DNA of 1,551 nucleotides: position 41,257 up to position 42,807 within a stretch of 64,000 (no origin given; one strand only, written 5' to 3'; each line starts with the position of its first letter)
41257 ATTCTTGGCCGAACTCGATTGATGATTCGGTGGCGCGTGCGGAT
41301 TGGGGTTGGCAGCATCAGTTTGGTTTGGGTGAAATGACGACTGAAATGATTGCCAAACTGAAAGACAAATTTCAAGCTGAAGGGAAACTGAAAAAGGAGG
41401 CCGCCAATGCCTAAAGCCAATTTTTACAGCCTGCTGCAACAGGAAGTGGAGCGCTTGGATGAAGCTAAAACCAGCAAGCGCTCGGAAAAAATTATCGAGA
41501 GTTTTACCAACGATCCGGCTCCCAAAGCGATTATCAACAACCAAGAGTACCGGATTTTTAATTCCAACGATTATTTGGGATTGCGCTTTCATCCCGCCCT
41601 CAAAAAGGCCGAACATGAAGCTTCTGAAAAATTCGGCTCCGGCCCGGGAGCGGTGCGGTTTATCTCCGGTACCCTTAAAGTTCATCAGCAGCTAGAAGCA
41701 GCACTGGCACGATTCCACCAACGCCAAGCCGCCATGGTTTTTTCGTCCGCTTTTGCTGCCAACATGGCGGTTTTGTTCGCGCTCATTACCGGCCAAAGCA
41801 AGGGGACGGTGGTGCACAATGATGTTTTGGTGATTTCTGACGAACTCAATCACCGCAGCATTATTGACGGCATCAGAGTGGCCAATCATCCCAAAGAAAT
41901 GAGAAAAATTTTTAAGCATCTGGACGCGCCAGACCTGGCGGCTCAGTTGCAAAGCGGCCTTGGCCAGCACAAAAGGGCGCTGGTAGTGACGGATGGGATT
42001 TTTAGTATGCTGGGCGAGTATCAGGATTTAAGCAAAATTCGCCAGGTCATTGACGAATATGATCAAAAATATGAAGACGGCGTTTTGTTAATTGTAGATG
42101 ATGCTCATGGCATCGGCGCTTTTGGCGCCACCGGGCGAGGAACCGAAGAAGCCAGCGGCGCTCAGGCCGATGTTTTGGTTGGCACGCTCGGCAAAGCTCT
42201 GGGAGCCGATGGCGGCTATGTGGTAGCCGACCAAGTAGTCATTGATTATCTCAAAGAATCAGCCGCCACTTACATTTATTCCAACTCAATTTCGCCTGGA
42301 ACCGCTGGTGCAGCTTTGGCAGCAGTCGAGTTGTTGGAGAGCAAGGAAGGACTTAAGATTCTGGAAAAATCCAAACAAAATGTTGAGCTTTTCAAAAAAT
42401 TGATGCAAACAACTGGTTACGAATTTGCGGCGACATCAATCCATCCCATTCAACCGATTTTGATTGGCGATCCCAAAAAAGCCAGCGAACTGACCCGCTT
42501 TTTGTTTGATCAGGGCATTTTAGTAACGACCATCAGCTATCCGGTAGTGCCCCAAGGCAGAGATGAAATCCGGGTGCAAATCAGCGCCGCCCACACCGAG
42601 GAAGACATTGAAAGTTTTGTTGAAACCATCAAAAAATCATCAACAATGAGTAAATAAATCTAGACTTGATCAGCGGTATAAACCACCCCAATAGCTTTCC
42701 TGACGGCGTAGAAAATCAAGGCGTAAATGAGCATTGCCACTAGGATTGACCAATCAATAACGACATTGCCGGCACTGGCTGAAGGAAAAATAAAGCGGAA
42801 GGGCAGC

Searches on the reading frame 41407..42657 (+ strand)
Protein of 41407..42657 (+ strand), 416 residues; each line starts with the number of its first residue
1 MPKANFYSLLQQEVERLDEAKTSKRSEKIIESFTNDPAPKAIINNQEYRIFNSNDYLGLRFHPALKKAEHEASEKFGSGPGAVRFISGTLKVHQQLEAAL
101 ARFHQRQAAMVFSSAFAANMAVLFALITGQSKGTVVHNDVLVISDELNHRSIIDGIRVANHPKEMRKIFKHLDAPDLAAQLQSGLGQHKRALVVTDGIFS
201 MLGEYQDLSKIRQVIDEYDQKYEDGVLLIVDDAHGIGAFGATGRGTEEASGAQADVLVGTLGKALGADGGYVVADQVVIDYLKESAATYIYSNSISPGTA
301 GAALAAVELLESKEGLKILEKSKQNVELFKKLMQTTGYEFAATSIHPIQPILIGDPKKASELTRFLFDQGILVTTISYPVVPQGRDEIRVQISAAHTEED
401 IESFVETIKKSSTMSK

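Call 103: search_protein_families(library=ncbifam, proteins=[window:41407-42657:+], max_evalue=0.01)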
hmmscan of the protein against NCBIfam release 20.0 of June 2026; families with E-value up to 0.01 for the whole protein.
window:41407-42657:+ (416 aa): 14 families
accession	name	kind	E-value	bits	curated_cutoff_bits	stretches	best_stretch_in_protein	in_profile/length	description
NF005394.0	PRK06939.1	equivalog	1.4e-102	343.4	460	1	4-411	3-390/397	glycine C-acetyltransferase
TIGR00858.1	bioF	equivalog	1.7e-97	326.5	426.45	1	32-408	7-364/365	8-amino-7-oxononanoate synthase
TIGR01825.1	gly_Cac_T_rel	subfamily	6.5e-94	314.7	535.4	1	11-411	2-378/385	BioF/Kbl family PLP-dependent acyltransferase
TIGR01822.1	2am3keto_CoA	equivalog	3.5e-88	296.2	493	1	7-410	2-385/393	glycine C-acetyltransferase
NF047600.1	SerpalmtaseCFB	equivalog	7.3e-77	258.7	640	1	35-411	32-388/395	serine palmitoyltransferase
TIGR01821.1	5aminolev_synth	equivalog_domain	2.5e-75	253.8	338.55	1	7-410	4-392/402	5-aminolevulinate synthase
NF047599.1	SerpalmtaseBetaP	equivalog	2.9e-71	240.2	500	1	11-410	11-388/394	serine palmitoyltransferase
NF047603.1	SerpalmtaseAlphaP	equivalog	1.1e-49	169.2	670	1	39-408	38-389/399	serine palmitoyltransferase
NF005697.0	PRK07505.1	subfamily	5.9e-49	166.8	342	1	43-412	45-399/405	hypothetical protein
NF005526.0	PRK07179.1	equivalog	7.3e-32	110.4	428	1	45-410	53-394/407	alpha-hydroxyketone-type quorum-sensing autoinducer synthase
NF004608.1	PRK05937.1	equivalog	3.4e-24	85.3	399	1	79-412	42-346/366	8-amino-7-oxononanoate synthase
NF006368.0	PRK08593.1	equivalog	0.00022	20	570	1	220-337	238-349/448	aspartate aminotransferase family protein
NF006228.0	PRK08360.1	equivalog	0.00023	19.9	608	1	210-332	229-343/443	aspartate aminotransferase family protein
TIGR03588.1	PseC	equivalog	0.0017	17.3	423.5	1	93-240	32-164/380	UDP-4-amino-4,6-dideoxy-N-acetyl-beta-L-altrosamine transaminase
